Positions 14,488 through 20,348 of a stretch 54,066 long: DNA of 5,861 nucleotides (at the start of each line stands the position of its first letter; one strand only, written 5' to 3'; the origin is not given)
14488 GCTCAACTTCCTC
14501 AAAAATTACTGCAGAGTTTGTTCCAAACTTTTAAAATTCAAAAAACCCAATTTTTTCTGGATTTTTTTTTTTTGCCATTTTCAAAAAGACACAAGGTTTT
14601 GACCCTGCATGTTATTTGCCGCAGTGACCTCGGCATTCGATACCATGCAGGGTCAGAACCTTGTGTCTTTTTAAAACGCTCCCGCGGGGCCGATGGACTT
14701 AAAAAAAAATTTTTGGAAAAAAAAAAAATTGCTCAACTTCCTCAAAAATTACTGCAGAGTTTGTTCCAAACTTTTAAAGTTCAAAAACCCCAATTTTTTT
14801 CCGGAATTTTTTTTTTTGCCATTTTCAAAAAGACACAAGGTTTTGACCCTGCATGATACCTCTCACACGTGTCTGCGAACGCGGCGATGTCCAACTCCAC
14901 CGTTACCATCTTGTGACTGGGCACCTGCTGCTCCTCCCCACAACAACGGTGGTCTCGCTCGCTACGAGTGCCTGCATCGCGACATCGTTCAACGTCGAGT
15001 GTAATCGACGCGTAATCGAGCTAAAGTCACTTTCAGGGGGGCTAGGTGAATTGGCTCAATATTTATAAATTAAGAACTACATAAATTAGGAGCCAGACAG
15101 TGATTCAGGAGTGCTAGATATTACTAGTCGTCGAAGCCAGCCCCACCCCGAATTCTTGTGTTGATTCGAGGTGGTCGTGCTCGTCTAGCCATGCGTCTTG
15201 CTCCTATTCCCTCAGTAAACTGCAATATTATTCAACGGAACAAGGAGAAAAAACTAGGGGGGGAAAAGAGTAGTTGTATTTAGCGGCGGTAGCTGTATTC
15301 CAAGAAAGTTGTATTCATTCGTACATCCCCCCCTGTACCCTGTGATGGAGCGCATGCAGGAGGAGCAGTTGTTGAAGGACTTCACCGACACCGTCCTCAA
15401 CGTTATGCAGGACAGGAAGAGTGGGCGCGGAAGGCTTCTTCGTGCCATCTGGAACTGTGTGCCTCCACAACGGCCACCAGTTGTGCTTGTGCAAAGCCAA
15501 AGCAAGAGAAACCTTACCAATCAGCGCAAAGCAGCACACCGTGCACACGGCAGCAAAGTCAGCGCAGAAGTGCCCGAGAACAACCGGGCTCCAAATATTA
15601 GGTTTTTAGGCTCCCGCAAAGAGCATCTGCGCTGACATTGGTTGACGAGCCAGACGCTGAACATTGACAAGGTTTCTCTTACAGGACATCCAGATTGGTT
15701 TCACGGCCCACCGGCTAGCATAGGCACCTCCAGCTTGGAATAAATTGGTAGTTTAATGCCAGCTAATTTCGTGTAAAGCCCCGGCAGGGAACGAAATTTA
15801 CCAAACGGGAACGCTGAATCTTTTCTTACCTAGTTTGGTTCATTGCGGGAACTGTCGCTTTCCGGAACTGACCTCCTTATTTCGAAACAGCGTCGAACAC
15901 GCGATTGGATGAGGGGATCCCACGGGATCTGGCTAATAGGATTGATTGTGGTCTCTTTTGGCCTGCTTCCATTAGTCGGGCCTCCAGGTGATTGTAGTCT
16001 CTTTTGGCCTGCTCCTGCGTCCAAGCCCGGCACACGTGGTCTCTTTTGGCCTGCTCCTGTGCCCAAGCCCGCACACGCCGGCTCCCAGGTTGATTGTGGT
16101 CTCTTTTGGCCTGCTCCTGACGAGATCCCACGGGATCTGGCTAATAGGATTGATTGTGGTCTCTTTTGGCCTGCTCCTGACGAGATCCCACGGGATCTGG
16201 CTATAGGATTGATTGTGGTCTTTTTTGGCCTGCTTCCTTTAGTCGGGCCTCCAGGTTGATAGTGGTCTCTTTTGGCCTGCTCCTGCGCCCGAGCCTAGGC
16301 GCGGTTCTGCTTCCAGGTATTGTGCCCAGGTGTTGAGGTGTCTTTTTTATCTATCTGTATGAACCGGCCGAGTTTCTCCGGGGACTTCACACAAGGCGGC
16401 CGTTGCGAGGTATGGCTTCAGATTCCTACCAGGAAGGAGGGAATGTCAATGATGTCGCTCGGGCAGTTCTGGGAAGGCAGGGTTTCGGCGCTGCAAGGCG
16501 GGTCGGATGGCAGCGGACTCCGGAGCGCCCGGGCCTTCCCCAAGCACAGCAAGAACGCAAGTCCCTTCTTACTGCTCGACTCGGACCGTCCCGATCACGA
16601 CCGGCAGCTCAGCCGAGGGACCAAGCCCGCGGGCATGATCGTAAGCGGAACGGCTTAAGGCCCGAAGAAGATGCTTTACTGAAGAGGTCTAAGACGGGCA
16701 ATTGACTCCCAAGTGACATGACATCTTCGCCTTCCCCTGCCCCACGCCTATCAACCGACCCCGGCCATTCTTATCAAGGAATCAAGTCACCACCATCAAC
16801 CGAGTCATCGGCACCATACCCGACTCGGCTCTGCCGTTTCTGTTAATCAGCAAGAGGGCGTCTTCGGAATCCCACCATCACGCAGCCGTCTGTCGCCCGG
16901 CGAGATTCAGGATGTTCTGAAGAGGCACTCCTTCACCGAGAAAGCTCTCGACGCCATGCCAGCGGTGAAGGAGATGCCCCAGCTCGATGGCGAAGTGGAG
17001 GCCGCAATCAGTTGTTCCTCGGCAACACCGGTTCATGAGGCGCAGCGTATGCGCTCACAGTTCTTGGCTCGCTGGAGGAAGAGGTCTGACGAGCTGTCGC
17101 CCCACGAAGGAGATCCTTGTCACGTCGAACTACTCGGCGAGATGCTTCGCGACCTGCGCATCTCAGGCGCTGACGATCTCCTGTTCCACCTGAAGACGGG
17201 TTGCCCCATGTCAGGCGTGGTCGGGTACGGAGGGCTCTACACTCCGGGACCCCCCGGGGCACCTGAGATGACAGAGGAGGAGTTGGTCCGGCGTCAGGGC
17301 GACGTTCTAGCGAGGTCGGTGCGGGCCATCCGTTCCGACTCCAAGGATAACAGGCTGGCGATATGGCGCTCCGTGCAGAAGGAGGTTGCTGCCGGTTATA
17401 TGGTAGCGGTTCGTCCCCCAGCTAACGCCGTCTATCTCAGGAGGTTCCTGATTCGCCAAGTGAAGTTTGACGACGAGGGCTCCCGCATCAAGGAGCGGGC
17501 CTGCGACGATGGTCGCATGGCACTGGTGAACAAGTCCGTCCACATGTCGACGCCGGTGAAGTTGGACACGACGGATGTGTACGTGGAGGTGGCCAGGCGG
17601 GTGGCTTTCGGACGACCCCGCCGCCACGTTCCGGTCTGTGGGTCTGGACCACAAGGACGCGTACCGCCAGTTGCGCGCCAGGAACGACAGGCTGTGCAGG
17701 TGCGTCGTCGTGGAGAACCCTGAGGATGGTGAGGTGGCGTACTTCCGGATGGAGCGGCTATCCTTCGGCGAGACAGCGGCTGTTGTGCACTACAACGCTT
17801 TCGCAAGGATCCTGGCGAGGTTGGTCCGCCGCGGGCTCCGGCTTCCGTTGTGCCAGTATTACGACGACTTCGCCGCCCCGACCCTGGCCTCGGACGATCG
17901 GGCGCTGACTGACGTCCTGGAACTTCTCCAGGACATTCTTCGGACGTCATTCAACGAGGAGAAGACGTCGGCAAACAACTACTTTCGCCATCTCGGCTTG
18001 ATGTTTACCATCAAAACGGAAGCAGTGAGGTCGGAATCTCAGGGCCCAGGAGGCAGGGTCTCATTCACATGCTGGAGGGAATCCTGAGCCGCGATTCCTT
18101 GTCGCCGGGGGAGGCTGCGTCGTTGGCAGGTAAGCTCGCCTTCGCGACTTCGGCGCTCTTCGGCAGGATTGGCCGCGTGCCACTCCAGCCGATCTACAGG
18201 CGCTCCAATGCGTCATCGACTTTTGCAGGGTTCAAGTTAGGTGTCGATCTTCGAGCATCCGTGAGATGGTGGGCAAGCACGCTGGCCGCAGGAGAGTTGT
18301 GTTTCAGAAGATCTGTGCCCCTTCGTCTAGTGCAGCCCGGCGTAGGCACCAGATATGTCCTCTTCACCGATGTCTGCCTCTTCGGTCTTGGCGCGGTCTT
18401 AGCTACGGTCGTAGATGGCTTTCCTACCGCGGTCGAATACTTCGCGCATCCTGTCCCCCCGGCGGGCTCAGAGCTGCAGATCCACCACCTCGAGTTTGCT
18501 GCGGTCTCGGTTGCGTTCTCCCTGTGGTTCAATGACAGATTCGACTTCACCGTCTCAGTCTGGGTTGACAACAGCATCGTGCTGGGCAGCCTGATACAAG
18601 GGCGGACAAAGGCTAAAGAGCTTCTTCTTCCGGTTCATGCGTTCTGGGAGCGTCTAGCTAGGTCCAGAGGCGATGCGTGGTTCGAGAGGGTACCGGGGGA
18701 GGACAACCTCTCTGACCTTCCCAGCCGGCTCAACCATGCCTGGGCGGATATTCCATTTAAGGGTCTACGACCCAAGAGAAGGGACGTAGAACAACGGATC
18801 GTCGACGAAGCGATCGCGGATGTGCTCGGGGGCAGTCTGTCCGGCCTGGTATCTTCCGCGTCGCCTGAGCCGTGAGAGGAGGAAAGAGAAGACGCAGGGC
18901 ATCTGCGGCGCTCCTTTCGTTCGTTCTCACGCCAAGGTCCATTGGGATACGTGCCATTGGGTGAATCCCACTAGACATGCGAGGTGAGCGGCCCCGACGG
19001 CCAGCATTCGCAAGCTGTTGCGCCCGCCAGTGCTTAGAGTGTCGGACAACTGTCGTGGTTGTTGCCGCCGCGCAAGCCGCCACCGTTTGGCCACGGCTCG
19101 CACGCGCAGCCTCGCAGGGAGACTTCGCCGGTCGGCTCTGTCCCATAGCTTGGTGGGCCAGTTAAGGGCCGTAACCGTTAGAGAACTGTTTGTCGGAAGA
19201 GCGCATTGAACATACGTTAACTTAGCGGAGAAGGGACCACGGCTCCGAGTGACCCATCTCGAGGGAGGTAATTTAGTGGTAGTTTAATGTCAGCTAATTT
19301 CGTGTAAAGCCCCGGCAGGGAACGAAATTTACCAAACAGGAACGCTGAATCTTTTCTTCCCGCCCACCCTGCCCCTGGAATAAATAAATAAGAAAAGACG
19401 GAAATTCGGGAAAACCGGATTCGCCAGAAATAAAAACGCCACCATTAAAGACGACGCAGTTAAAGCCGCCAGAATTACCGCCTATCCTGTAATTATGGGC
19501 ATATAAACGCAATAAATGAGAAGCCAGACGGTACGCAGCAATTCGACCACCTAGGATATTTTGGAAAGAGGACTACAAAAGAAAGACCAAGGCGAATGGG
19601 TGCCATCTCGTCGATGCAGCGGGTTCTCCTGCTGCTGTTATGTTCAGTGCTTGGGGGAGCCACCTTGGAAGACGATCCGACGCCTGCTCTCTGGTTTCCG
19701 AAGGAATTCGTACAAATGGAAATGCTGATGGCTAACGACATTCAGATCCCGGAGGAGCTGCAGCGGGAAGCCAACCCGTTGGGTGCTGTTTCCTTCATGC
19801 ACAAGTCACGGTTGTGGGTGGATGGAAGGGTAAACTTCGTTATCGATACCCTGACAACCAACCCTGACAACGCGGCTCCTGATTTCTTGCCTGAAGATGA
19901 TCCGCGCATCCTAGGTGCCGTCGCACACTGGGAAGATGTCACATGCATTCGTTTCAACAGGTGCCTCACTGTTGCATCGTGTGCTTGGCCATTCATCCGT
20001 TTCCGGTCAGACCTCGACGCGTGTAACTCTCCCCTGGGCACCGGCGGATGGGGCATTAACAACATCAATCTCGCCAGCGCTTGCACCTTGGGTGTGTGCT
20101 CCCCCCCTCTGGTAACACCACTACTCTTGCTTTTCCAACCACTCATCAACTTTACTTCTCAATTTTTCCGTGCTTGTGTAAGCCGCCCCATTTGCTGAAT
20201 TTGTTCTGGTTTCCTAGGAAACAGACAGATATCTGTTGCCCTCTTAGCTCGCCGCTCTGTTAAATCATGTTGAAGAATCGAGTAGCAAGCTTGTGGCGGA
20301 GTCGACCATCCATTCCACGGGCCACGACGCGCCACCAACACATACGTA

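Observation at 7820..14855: A ~212-bp MITE family (29-bp TIR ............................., variable 4-bp TSD) is packed 12-fold into 7 kb and preferentially sits inside the DIRS-like elements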

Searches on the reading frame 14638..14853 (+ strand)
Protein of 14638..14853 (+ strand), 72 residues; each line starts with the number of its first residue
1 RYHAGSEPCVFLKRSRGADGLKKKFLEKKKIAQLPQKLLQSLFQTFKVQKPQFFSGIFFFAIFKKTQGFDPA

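Call 23: find_homologous_proteins(query=window:14638-14853:+, max_evalue=0.01)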
Query seq(72 aa): 1 candidates shared short words with the query, none scored E <= 0.01.

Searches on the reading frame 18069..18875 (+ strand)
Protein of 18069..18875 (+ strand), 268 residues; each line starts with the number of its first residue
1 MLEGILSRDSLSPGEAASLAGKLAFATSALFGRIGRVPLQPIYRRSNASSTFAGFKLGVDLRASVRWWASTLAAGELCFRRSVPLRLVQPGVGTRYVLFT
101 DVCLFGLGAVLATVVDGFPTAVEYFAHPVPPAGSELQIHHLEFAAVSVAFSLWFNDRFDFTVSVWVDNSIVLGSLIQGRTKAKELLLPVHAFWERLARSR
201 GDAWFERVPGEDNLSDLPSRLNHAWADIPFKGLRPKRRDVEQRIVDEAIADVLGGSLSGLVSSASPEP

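Call 76: search_protein_families(library=pfam, proteins=[window:18069-18875:+], max_evalue=0.01)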
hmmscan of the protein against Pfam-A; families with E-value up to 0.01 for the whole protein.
window:18069-18875:+ (268 aa): 2 families
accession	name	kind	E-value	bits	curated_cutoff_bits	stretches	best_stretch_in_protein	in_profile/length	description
PF17919.7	RT_RNaseH_2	-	4.8e-05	23.8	29.8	1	87-153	22-89/100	RNase H-like domain found in reverse transcriptase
PF17917.7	RT_RNaseH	-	0.0063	17.1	24.8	1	95-155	5-66/105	RNase H-like domain found in reverse transcriptase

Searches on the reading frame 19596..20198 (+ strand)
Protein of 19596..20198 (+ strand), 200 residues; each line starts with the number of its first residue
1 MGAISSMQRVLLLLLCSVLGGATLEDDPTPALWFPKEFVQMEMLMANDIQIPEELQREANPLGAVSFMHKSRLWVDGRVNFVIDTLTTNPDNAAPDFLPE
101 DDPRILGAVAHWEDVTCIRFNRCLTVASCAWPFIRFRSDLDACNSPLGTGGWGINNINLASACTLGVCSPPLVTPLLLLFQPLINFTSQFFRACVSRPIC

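Call 76: search_protein_families(library=pfam, proteins=[window:19596-20198:+], max_evalue=0.01)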
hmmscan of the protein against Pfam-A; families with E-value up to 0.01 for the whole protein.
window:19596-20198:+ (200 aa): 1 family
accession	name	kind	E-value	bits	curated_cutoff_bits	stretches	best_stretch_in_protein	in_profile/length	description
PF01400.30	Astacin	-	0.0039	17.3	22.5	1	103-164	21-77/189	Astacin (Peptidase family M12A)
